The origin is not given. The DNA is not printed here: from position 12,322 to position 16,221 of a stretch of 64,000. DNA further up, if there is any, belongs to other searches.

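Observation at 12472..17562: Stand-alone RND permease with a ~570-aa antiparallel coiled-coil stalk inserted in its first extracytoplasmic loop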

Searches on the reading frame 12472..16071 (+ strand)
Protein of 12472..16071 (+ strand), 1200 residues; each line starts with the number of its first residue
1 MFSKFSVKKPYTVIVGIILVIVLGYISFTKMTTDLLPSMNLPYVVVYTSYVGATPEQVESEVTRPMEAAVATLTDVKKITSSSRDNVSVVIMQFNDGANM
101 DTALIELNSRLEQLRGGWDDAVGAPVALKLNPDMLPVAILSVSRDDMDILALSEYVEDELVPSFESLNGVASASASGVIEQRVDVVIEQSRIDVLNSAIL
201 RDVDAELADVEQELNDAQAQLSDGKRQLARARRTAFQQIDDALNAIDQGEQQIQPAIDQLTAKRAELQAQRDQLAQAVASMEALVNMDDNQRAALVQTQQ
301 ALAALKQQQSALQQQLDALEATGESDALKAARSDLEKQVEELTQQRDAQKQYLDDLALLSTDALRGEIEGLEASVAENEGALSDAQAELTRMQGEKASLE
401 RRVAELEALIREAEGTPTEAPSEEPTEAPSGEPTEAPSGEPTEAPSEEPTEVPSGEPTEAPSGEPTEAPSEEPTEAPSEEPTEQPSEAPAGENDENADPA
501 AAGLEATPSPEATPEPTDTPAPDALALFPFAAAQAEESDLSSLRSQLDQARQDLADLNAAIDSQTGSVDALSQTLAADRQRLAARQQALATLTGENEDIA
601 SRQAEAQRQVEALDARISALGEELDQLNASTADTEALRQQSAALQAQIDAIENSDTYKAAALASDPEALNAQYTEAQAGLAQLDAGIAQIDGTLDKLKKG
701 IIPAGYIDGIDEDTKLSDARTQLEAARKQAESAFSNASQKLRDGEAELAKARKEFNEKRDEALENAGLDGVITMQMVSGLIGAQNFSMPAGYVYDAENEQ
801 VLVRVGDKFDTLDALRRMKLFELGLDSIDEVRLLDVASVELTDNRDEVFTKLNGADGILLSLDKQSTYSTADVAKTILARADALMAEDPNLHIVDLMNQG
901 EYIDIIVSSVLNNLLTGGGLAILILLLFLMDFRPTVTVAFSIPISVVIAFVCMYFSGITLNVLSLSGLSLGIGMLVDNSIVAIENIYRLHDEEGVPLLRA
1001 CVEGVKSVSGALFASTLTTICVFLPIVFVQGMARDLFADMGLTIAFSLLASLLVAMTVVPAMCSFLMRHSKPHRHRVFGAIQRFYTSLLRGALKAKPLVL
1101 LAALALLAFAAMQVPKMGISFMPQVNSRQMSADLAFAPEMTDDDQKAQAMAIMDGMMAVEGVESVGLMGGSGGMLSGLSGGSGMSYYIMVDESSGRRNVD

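Call 53: predict_structure(alignment_id=A1)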
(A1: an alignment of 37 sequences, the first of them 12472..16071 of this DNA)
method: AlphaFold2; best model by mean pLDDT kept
length: 1200 residues; sequences in the alignment: 37
mean_pLDDT: 61.7   pTM: 0.30
mean pLDDT of the five models: 61.7, 57.2, 55.4, 54.7, 52.0
residues with pLDDT >= 90: 68; 70-90: 486; 50-70: 222; < 50: 424
segments of 3 or more residues with pLDDT < 50: 1-15, 22-41, 131-135, 177-196, 416-537, 767-853, 908-914, 931-969, 1027-1043, 1058-1060, 1064-1085, 1087-1101, 1105-1107, 1110-1127, 1169-1182
pLDDT, mean of each block of 10 residues (from residue 1): 31 48 46 36 54 68 77 74 71 65 70 70 54 56 75 77 77 54 32 47 70 80 82 85 81 82 87 83 76 75 85 79 67 82 85 79 86 92 92 92 89 57 32 29 30 26 29 28 30 26 29 29 29 44 89 92 92 89 85 73 86 90 79 74 83 73 74 84 87 86 76 82 86 85 82 77 54 38 35 36 37 38 29 27 32 57 66 76 83 68 49 49 50 43 45 39 44 54 65 63 62 59 49 41 52 51 44 40 44 46 50 34 45 70 73 78 65 33 65 64
secondary structure, 60 per line:
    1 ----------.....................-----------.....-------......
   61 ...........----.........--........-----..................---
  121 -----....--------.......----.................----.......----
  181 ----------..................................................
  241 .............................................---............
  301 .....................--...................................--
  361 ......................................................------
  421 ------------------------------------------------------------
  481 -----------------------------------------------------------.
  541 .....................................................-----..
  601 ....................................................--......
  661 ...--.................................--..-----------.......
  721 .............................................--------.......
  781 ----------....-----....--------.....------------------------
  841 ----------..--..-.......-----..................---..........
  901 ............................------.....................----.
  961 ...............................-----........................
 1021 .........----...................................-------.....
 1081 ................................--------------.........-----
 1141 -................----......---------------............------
elements in order (helices of 4 or more, strands of 3 or more residues): H11-31 E43-47 H55-71 E76-84 E87-94 H100-117 E126-129 E138-144 H149-165 E170-176 H191-285 H289-321 H324-358 H361-414 H540-593 H599-652 H655-663 H666-698 H716-765 H774-780 E791-794 E800-803 H812-816 E858-864 H870-887 E891-898 H899-928 H935-955 H960-991 H997-1029 H1034-1068 H1076-1112 E1127-1135 H1142-1157 E1162-1167 E1183-1191

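Call 56: search_protein_representatives(protein=window:12472-16071:+)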
Query: 1200 residues. Proteins with E-value up to 0.001 (for the whole library): 49900; up to 1e-10: 23821; up to 1e-30: 6678. The best 150 are listed.
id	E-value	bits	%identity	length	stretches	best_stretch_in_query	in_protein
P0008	0.0e+00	1639.4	60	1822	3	419-1200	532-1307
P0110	0.0e+00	1268.3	48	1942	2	1-1200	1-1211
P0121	0.0e+00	1147.8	48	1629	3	530-1198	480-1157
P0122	2.4e-291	986.0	41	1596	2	1-1198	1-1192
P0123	6.2e-267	905.2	52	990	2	632-1198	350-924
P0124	1.4e-257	874.2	46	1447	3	621-1200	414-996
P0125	1.3e-239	814.8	48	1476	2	413-1200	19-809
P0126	2.3e-234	797.4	53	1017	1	416-1200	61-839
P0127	3.5e-225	767.0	48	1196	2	460-1192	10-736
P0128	3.2e-214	730.6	57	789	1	530-1199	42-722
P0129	2.6e-206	704.5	37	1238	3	671-1198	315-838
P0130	3.7e-204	697.3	47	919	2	716-1194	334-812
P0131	5.7e-203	693.4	38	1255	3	672-1192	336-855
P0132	1.7e-202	691.9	38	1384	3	551-1193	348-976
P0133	3.7e-202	690.7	39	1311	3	676-1170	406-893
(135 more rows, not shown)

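Call 62: fold_search(model_id=the predicted structure, library=pdb)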
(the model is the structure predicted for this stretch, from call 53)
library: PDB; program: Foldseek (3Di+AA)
matches with E <= 10: 905; with E <= 0.001: 237
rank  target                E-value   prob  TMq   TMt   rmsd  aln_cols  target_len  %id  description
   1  9v5r_A                1.9e-08  1.00  0.09  0.10  28.6       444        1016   23  cryo-EM structure of trimeric AcrB (released 2025-07-30)
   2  9j3d_J                3.0e-08  1.00  0.09  0.10  28.6       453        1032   23  Cryo-EM structure of TMexCD1-TOprJ1 (released 2025-08-13)
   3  8yr0_A                3.3e-08  1.00  0.09  0.10  28.5       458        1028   22  Cryo-EM Structure of AdeG from Acinetobacter baumannii (released 2025-01-01)
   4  6z12_C                8.1e-08  1.00  0.09  0.10  28.4       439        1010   24  Salmonella AcrB solubilised in the SMA copolymer (released 2020-07-22)
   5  8qzq_A                8.1e-08  1.00  0.09  0.10  27.9       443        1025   24  Single particle cryo-EM co-structure of E. coli AcrB with bound BDM91531 inhibitor (released 2024-11-06)
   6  9qpr_B                9.4e-08  1.00  0.09  0.10  28.6       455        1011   21  Single particle cryo-EM structure of the multidrug efflux pump MdtF from Escherichia coli (released 2025-05-14)
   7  6vks_A                1.2e-07  1.00  0.09  0.10  28.3       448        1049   20  Cryo-electron microscopy structures of a gonococcal multidrug efflux pump illuminate a mechanism of drug recognition w (released 2020-07-01)
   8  9fdq                  1.2e-07  1.00  0.09  0.10  29.1       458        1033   22  Single particle cryo-EM structure of the AcrB V612F monomer in the O state (released 2025-05-28)
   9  7wls_A                1.4e-07  1.00  0.09  0.10  28.1       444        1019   24  Crystal structure of the multidrug efflux transporter BpeB from Burkholderia pseudomallei (released 2023-07-19)
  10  8qzl_A                1.4e-07  1.00  0.09  0.10  28.0       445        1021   24  Single particle cryo-EM co-structure of Klebsiella pneumoniae AcrB with the BDM91288 efflux pump inhibitor at 3.42 Ang (released 2024-11-06)
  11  8gjj_A                1.5e-07  1.00  0.10  0.11   9.1       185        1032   25  Multi-drug efflux pump RE-CmeB Apo form (released 2023-05-31)
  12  8p1i_A                1.8e-07  1.00  0.09  0.10  28.2       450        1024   24  Single particle cryo-EM co-structure of Klebsiella pneumoniae AcrB with the BDM91288 efflux pump inhibitor at 2.97 Ang (released 2024-01-17)
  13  9e9f_A                2.4e-07  1.00  0.09  0.10  26.2       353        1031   25  Pseudomonas aeruginosa MexY (released 2024-12-18)
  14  7wls_C                2.7e-07  1.00  0.09  0.10  26.5       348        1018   24  Crystal structure of the multidrug efflux transporter BpeB from Burkholderia pseudomallei (released 2023-07-19)
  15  7wls_B                2.7e-07  1.00  0.09  0.10  28.9       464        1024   22  Crystal structure of the multidrug efflux transporter BpeB from Burkholderia pseudomallei (released 2023-07-19)
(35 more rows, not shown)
